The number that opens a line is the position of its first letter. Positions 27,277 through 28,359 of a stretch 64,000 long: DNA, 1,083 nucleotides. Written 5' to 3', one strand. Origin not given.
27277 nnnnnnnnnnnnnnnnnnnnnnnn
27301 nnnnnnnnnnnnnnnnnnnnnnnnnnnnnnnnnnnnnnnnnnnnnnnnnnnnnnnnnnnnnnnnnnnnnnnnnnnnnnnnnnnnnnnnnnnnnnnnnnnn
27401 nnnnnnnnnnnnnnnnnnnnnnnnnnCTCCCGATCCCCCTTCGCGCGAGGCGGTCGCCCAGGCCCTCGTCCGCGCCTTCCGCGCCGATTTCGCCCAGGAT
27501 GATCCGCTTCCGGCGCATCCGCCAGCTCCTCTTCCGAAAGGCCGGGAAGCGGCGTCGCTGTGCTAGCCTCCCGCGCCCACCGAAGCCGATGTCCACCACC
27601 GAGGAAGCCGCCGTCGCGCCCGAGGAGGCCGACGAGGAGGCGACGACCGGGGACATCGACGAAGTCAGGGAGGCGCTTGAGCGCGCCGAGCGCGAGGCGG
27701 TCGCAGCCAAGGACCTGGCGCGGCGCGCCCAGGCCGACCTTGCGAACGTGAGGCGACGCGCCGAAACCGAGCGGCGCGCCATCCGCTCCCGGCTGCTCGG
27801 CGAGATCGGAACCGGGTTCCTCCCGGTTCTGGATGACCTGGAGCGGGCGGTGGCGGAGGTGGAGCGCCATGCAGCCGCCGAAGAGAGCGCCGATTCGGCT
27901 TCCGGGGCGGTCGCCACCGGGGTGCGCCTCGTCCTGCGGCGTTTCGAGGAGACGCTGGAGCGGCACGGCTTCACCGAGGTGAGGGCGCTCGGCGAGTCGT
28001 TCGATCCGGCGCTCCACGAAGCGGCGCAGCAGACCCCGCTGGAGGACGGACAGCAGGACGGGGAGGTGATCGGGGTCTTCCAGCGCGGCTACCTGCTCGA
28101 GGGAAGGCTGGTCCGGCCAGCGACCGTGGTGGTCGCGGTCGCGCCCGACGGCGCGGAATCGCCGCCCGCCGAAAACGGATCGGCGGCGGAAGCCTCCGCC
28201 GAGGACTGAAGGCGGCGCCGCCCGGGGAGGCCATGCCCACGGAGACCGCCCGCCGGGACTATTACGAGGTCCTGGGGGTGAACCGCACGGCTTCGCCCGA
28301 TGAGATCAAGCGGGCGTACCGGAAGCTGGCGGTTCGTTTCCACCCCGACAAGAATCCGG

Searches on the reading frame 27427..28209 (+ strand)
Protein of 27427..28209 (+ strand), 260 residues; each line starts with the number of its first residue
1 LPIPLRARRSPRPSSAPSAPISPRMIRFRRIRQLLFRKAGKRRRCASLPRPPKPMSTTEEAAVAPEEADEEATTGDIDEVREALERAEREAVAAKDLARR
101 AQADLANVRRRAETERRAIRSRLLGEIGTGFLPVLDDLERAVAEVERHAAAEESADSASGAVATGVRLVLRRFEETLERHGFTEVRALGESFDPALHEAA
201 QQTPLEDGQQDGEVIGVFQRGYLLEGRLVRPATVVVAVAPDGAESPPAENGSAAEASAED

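Call 55: search_protein_families(library=pfam, proteins=[window:27427-28209:+], max_evalue=0.00001)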
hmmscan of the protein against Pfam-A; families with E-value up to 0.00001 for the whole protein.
window:27427-28209:+ (260 aa): 1 family
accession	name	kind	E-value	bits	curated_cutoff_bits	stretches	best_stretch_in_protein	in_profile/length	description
PF01025.24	GrpE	-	4.4e-38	131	25.8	1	67-237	3-164/165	GrpE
